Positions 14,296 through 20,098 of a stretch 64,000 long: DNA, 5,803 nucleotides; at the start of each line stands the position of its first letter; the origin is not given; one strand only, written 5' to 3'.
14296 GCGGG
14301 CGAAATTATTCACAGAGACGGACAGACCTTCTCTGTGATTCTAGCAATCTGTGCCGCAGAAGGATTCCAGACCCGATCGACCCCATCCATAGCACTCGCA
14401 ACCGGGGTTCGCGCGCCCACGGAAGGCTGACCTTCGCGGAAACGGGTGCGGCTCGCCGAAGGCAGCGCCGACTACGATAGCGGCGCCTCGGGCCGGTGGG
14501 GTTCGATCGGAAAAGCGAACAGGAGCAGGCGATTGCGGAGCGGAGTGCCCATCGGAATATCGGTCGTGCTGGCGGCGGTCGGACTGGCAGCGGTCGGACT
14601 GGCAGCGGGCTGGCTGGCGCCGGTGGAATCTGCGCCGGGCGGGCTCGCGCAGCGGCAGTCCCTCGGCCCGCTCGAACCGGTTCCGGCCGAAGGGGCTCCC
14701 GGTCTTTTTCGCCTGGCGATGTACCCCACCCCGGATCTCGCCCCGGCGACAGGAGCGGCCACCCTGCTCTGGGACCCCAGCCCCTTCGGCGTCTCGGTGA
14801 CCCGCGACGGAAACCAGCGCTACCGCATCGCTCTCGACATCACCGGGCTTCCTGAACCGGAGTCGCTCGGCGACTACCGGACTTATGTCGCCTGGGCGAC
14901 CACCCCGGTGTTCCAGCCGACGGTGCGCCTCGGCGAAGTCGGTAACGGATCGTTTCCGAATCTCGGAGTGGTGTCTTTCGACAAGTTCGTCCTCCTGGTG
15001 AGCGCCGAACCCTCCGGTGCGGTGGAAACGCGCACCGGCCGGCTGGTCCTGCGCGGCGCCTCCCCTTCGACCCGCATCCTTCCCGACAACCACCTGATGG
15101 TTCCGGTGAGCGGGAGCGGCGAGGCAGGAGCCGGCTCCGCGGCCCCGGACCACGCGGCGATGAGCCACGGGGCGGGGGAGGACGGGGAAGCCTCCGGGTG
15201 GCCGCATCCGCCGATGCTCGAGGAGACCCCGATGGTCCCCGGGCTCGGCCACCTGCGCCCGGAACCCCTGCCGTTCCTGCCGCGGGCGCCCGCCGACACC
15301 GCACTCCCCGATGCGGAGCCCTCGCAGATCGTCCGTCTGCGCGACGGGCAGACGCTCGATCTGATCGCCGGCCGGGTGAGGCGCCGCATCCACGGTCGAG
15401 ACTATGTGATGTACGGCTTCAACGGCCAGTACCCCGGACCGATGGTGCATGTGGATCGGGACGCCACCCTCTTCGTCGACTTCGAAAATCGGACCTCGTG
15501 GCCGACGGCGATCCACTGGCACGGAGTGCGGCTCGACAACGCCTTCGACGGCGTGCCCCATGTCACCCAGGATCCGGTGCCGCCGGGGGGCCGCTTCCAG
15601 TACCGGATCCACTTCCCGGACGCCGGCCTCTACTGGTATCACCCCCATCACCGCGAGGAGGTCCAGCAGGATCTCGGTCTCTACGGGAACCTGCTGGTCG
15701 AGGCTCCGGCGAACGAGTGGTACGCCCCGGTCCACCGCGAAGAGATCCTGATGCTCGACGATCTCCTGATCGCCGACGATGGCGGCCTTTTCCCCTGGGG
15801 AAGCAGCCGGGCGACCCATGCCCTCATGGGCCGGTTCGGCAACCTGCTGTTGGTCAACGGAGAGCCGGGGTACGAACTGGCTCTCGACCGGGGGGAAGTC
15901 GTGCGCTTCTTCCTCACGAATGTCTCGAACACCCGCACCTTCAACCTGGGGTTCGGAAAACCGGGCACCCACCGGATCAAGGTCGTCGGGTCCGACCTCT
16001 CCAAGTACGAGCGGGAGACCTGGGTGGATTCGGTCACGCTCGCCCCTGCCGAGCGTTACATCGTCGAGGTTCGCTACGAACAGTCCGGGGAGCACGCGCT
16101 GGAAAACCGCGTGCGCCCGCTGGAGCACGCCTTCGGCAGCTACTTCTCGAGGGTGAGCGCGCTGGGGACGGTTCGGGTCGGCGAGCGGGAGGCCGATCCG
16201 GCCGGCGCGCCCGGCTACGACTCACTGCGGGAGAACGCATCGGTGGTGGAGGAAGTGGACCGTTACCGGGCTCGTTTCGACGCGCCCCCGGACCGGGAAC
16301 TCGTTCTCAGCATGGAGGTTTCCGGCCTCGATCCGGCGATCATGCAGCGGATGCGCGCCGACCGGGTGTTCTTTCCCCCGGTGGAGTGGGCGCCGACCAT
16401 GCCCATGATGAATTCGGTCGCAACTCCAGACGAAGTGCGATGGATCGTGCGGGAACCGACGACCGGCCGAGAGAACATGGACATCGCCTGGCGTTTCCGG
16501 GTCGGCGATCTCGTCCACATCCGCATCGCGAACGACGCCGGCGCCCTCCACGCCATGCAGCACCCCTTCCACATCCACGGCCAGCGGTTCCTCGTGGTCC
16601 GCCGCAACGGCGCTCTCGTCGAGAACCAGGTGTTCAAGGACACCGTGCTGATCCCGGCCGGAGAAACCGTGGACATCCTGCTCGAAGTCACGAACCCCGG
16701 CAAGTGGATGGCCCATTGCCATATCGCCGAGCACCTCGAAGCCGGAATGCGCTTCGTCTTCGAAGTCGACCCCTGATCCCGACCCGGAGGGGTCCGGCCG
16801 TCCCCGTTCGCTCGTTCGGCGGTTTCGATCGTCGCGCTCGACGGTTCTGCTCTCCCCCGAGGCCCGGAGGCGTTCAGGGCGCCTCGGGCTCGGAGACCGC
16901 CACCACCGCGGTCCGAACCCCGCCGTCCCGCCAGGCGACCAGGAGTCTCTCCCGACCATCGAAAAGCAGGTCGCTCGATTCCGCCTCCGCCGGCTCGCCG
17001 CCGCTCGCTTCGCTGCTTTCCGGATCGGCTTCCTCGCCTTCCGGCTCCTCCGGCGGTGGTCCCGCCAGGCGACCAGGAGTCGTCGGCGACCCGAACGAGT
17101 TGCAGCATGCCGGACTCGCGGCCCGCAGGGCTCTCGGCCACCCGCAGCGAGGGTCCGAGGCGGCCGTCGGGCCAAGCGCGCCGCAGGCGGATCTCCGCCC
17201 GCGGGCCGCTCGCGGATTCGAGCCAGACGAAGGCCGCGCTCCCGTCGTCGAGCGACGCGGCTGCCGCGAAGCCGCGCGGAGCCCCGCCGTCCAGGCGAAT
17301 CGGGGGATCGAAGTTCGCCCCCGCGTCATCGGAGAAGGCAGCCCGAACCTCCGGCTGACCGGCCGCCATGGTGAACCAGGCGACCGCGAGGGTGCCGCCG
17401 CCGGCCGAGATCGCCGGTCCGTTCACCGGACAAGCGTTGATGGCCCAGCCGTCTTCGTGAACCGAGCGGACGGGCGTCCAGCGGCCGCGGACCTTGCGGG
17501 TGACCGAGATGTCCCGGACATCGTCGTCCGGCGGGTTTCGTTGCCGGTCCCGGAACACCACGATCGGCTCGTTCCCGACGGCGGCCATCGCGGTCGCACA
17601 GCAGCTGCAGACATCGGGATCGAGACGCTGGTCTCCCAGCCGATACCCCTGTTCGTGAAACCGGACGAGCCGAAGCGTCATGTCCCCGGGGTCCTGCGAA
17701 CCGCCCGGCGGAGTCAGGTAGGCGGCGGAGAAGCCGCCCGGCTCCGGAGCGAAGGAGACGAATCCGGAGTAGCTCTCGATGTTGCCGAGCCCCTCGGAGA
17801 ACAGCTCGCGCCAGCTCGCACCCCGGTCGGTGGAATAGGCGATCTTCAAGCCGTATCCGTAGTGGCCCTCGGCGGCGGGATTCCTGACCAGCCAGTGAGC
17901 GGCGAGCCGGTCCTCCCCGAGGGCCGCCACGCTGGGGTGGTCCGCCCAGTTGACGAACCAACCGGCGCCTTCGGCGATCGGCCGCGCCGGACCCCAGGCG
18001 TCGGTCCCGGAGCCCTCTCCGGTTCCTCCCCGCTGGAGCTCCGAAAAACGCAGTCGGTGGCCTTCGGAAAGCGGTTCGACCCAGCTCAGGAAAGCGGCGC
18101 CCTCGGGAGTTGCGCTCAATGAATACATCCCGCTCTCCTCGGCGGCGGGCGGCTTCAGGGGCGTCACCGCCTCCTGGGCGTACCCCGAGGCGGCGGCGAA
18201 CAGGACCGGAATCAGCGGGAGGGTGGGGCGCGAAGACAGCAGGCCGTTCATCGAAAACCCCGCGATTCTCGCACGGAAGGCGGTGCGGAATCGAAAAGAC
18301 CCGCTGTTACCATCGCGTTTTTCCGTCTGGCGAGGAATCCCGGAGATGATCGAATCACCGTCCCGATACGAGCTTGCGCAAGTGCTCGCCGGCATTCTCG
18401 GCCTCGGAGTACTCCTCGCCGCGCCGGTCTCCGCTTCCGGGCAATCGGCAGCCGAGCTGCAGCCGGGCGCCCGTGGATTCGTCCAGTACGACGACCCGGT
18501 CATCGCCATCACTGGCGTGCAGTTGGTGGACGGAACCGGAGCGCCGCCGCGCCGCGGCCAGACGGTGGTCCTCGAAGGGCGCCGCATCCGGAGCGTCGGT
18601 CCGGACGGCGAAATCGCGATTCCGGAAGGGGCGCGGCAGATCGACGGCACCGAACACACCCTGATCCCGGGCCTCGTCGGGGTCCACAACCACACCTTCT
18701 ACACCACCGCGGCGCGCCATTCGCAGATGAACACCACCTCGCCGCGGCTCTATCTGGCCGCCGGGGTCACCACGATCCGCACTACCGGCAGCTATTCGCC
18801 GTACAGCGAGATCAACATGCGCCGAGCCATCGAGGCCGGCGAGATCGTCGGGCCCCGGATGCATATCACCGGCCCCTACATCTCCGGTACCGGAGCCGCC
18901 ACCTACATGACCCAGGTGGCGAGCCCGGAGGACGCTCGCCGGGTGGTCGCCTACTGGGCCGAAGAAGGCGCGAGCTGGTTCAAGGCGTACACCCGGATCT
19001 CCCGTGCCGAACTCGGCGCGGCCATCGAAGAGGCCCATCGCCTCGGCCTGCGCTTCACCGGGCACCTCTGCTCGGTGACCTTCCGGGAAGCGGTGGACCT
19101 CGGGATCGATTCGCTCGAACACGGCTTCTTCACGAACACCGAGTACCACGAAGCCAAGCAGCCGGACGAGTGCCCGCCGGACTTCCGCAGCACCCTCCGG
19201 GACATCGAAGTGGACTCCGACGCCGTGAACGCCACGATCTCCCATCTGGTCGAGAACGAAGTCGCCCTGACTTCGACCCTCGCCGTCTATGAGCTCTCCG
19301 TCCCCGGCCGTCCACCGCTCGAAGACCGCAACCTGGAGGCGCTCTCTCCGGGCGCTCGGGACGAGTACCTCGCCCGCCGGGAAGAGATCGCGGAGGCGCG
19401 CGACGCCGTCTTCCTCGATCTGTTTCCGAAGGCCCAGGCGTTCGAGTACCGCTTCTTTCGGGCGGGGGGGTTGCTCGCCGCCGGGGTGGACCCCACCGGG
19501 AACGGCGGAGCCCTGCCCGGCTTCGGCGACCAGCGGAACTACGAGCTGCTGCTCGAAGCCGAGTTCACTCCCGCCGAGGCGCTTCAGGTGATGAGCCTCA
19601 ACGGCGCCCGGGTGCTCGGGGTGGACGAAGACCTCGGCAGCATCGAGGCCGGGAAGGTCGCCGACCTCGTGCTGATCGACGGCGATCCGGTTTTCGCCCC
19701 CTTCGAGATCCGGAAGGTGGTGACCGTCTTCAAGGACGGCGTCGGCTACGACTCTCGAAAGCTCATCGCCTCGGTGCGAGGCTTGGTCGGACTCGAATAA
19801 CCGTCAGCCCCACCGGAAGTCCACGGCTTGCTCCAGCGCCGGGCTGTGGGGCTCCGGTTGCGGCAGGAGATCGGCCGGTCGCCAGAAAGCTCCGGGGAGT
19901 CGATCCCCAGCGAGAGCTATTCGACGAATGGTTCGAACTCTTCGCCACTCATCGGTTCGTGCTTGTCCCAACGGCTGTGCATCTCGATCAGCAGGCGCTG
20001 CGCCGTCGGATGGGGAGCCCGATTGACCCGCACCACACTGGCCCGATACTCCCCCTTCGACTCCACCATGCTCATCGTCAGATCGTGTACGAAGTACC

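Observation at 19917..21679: HipA-like kinase followed, not preceded, by a HipA-N/HipS-like domain gene: inverted split-HipA toxin-antitoxin candidate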

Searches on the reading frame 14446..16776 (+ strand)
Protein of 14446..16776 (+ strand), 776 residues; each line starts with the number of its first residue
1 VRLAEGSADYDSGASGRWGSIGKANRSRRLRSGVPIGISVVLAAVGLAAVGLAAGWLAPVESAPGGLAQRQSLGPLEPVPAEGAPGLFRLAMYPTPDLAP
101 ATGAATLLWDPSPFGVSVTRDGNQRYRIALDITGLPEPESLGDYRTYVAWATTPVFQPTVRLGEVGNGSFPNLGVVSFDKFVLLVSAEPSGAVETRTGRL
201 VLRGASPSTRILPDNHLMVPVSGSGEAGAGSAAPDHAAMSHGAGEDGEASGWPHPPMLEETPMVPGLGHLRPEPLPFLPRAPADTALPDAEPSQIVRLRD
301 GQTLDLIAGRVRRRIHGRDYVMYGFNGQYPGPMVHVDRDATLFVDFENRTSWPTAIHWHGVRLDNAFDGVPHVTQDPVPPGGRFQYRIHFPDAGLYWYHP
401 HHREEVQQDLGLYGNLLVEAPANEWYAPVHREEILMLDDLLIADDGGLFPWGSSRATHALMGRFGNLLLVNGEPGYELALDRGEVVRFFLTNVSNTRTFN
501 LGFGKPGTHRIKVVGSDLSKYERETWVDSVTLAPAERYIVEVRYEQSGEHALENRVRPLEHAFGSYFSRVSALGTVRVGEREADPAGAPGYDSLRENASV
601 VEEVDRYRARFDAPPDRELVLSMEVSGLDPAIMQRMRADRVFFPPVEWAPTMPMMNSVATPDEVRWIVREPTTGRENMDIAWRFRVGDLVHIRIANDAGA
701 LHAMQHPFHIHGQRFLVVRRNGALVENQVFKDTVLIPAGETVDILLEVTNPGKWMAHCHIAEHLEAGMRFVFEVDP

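Call 30: search_protein_families(library=pfam, proteins=[window:14446-16776:+], max_evalue=0.001)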
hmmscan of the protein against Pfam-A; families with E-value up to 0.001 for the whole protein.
window:14446-16776:+ (776 aa): 3 families
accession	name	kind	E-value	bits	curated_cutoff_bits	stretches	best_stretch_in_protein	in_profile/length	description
PF07732.21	Cu-oxidase_3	-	3.4e-28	98.5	21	1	321-422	16-118/119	Multicopper oxidase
PF07731.20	Cu-oxidase_2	-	4.2e-28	98.3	20.4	1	677-775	30-134/137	Multicopper oxidase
PF00394.28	Cu-oxidase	-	7e-12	46.2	21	2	682-762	60-141/157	Multicopper oxidase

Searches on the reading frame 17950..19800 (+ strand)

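Call 30: search_protein_families(library=pfam, proteins=[window:17950-19800:+], max_evalue=0.001)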
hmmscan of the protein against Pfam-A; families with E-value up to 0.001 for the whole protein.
window:17950-19800:+ (616 aa): 2 families
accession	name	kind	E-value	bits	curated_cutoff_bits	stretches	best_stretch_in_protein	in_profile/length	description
PF01979.26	Amidohydro_1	-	1.9e-22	80.4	25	2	536-597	278-342/345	Amidohydrolase family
PF07969.17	Amidohydro_3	-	3.1e-09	37.3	29.7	1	536-594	404-465/472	Amidohydrolase family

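Call 64: search_protein_families(library=padloc, proteins=[window:17950-19800:+], max_evalue=0.001)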
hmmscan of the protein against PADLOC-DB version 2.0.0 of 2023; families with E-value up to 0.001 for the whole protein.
window:17950-19800:+ (616 aa): 0 families

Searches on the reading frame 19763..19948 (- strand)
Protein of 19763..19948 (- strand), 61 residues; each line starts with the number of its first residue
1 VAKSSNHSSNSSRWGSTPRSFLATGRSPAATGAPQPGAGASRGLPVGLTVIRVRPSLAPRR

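Call 106: search_protein_families(library=pfam, proteins=[window:19763-19948:-], max_evalue=1)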
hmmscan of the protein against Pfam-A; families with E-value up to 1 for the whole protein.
window:19763-19948:- (61 aa): 0 families
